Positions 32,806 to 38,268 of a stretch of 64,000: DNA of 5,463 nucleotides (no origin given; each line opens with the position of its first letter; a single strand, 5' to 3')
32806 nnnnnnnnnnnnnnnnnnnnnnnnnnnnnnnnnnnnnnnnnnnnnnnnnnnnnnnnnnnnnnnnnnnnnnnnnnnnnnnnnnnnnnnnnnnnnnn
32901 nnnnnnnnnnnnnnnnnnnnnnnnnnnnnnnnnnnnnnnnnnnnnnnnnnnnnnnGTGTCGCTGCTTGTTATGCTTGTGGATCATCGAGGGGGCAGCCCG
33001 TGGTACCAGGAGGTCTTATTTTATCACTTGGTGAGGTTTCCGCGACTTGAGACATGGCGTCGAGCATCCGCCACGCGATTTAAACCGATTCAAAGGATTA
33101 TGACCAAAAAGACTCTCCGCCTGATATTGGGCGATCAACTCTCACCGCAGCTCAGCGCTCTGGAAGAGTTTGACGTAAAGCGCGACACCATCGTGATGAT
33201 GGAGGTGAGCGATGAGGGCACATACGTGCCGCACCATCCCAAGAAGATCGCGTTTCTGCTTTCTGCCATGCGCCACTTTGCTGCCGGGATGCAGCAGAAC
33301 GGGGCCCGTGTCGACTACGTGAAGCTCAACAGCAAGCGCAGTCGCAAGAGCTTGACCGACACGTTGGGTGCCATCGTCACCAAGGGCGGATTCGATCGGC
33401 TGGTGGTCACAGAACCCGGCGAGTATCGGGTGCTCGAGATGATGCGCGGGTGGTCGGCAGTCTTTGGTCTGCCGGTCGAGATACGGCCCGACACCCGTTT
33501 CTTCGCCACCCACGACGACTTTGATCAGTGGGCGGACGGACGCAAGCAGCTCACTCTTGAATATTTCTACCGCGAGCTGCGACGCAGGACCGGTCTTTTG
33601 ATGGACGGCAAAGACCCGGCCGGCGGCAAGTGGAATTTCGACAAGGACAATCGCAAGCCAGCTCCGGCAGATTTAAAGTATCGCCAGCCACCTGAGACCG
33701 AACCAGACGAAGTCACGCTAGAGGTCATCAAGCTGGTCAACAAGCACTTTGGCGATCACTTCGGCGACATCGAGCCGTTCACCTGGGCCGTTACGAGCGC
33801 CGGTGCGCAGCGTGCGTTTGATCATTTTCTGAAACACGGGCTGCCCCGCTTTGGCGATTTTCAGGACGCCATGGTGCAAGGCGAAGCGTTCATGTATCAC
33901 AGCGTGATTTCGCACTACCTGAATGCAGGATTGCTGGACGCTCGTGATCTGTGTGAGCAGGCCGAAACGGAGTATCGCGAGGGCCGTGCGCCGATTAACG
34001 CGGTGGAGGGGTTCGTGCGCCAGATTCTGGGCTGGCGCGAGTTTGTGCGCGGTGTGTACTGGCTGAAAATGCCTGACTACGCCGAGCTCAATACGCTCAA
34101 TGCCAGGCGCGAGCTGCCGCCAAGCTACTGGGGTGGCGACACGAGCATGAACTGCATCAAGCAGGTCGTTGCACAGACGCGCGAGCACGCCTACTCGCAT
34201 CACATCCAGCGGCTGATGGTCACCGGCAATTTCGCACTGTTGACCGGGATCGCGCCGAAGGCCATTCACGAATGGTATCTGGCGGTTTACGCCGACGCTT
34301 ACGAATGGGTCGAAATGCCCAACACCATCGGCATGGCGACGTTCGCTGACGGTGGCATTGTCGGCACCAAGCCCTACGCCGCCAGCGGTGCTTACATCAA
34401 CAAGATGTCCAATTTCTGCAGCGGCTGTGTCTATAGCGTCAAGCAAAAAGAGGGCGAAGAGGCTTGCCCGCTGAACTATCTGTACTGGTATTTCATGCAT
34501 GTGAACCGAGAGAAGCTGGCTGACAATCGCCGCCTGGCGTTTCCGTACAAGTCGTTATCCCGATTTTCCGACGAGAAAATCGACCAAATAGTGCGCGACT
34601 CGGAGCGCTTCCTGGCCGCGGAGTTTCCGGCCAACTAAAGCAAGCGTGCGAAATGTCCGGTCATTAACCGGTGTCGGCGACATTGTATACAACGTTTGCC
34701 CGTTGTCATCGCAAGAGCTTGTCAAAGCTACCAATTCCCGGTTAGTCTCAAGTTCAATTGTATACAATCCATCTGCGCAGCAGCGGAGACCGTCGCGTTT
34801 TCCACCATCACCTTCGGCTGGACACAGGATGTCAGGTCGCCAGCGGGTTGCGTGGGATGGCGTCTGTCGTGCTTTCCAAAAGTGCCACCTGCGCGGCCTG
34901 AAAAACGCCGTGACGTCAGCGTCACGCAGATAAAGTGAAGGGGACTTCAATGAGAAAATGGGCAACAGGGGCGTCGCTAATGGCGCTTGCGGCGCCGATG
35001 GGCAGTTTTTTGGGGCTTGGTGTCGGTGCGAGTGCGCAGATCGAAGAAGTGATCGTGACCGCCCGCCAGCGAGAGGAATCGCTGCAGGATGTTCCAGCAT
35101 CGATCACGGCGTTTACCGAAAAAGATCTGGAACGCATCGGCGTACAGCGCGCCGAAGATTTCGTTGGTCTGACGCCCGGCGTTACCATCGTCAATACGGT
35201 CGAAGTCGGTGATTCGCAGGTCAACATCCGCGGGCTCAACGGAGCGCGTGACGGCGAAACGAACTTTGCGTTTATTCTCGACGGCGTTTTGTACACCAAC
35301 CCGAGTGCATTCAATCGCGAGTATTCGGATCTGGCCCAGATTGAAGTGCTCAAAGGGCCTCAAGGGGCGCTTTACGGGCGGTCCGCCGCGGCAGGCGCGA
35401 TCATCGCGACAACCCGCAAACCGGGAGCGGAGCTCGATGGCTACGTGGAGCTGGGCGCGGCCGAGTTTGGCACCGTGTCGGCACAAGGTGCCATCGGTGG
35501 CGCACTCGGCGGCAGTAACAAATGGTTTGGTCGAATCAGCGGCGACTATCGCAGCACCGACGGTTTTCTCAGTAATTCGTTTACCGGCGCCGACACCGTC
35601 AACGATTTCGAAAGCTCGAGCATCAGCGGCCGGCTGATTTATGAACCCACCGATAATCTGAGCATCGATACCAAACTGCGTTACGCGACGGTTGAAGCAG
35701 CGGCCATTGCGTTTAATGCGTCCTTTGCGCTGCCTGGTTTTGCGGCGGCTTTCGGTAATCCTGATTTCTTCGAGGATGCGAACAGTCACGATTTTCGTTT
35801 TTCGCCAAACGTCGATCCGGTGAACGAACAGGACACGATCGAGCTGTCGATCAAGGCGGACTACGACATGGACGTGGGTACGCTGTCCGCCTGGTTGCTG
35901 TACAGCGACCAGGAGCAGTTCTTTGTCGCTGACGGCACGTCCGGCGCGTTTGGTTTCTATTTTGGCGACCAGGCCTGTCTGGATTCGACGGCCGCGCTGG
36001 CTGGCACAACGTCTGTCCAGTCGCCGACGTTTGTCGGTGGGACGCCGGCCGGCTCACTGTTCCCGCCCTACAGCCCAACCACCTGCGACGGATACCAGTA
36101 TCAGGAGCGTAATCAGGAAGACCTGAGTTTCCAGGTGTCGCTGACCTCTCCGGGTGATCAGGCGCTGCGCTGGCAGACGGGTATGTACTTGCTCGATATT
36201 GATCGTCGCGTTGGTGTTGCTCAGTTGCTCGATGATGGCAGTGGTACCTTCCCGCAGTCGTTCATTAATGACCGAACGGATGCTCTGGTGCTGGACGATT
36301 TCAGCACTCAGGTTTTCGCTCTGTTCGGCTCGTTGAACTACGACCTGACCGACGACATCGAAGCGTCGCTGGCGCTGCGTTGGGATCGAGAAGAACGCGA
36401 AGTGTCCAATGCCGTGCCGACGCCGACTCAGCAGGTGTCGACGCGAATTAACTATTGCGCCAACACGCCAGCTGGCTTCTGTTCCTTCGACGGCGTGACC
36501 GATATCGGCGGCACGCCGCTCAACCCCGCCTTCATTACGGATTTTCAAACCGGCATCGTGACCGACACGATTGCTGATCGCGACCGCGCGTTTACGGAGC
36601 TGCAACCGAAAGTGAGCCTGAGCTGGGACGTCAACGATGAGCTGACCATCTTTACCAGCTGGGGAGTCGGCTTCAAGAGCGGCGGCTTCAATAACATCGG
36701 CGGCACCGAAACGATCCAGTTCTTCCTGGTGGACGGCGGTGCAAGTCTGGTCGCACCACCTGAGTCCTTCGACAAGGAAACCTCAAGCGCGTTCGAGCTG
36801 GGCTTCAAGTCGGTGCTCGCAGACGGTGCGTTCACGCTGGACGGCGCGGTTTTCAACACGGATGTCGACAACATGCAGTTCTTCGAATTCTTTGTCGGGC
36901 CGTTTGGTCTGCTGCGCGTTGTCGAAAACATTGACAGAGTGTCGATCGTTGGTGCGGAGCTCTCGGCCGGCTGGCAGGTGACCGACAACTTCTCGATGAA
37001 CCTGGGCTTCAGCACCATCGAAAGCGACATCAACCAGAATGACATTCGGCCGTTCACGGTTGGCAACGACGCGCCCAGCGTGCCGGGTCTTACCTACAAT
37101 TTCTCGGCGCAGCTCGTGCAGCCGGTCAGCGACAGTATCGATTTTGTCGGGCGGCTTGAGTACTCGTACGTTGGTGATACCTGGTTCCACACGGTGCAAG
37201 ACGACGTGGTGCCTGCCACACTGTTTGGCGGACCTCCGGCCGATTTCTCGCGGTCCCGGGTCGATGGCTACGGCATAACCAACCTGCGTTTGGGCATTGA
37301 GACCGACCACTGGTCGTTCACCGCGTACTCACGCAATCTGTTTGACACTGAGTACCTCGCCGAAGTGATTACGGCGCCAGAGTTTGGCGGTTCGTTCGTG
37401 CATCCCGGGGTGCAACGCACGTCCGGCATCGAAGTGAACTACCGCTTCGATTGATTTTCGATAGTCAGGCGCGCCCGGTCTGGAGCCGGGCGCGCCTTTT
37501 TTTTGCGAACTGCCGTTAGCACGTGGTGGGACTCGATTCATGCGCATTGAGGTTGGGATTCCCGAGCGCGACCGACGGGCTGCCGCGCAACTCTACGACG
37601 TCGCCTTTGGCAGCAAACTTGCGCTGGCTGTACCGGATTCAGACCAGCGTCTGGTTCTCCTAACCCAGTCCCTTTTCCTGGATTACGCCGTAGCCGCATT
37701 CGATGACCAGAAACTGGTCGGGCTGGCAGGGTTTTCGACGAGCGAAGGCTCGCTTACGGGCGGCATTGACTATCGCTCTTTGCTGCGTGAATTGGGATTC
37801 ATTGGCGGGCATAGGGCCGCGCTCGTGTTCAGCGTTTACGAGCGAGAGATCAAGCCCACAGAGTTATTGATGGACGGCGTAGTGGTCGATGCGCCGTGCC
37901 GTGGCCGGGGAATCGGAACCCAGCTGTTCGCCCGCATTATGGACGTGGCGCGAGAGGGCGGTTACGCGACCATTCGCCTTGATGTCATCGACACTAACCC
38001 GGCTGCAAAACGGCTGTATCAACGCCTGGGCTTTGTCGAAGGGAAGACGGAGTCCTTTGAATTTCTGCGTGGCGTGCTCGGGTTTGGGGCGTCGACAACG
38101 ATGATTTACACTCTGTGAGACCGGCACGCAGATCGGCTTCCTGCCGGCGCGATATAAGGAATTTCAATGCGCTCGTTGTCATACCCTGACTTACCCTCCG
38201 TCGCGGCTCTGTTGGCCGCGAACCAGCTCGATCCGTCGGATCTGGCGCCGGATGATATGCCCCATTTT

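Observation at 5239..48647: Six secreted proteins with unrelated passenger domains share one TSP3 + dockerin-like calcium module, suggesting a docking or surface-display system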

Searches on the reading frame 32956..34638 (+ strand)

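Call 10: search_protein_families(library=pfam, proteins=[window:32956-34638:+], max_evalue=0.001)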
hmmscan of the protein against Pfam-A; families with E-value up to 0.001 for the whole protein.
window:32956-34638:+ (560 aa): 1 family
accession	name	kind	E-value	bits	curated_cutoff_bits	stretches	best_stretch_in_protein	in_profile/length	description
PF04244.19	DPRP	-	7.7e-81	271.6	22.1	1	55-277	1-224/224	Deoxyribodipyrimidine photo-lyase-related protein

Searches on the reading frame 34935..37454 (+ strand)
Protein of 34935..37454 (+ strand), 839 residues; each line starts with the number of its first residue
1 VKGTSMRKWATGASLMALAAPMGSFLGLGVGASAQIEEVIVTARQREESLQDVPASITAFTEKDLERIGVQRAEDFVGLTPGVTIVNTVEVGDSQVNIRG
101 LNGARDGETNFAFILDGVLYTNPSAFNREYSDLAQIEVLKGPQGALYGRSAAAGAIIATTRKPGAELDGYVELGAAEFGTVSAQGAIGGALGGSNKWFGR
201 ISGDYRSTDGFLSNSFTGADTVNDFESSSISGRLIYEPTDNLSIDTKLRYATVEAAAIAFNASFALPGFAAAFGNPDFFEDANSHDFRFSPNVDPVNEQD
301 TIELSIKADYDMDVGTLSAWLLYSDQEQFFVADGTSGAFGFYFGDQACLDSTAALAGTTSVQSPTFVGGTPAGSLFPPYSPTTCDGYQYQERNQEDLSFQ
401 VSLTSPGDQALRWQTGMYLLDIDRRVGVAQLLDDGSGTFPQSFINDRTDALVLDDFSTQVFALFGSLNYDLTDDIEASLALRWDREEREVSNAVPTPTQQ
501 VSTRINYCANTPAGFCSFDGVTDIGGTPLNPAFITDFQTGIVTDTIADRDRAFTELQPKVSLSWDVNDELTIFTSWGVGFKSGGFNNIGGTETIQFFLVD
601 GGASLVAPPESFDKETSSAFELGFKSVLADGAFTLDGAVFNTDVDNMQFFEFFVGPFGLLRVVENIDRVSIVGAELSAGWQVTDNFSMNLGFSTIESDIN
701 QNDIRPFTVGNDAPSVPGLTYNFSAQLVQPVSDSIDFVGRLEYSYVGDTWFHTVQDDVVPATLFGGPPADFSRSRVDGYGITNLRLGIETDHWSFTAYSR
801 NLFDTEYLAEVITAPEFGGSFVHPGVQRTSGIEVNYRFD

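Call 11: search_protein_families(library=pfam, proteins=[window:34935-37454:+], max_evalue=0.001)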
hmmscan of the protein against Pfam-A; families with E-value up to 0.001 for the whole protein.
window:34935-37454:+ (839 aa): 2 families
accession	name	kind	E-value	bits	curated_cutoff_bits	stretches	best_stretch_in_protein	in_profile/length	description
PF00593.30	TonB_dep_Rec_b-barrel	-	5.4e-36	125.8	27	1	376-802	103-436/436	TonB dependent receptor-like, beta-barrel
PF07715.20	Plug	-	3.6e-20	72.9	23.9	1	50-155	2-107/107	TonB-dependent Receptor Plug Domain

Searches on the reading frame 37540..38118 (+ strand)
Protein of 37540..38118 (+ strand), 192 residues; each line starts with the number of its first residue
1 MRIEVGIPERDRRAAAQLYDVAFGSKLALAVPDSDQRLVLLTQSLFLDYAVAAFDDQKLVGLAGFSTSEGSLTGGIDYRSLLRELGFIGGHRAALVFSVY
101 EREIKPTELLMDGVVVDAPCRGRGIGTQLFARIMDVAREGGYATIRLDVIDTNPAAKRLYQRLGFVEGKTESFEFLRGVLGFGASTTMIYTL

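Call 11: search_protein_families(library=pfam, proteins=[window:37540-38118:+], max_evalue=0.001)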
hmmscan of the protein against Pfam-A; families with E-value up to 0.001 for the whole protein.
window:37540-38118:+ (192 aa): 6 families
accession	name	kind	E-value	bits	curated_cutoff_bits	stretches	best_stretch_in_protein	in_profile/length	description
PF00583.31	Acetyltransf_1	-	1.2e-15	58.2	20.7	1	49-165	34-116/116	Acetyltransferase (GNAT) family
PF13508.13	Acetyltransf_7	-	5.1e-11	43.2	27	1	101-167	28-84/84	Acetyltransferase (GNAT) domain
PF13673.13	Acetyltransf_10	-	1.4e-08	35.2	23.6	1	113-169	56-111/128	Acetyltransferase (GNAT) domain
PF08445.16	FR47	-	4.3e-05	23.9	22.1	1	111-168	24-80/86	FR47-like protein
PF13302.13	Acetyltransf_3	-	0.00022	22.4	25.4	1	113-166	84-138/138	Acetyltransferase (GNAT) domain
PF14542.12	Acetyltransf_CG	-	0.00061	20.3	30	0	97-142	14-58/80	GCN5-related N-acetyl-transferase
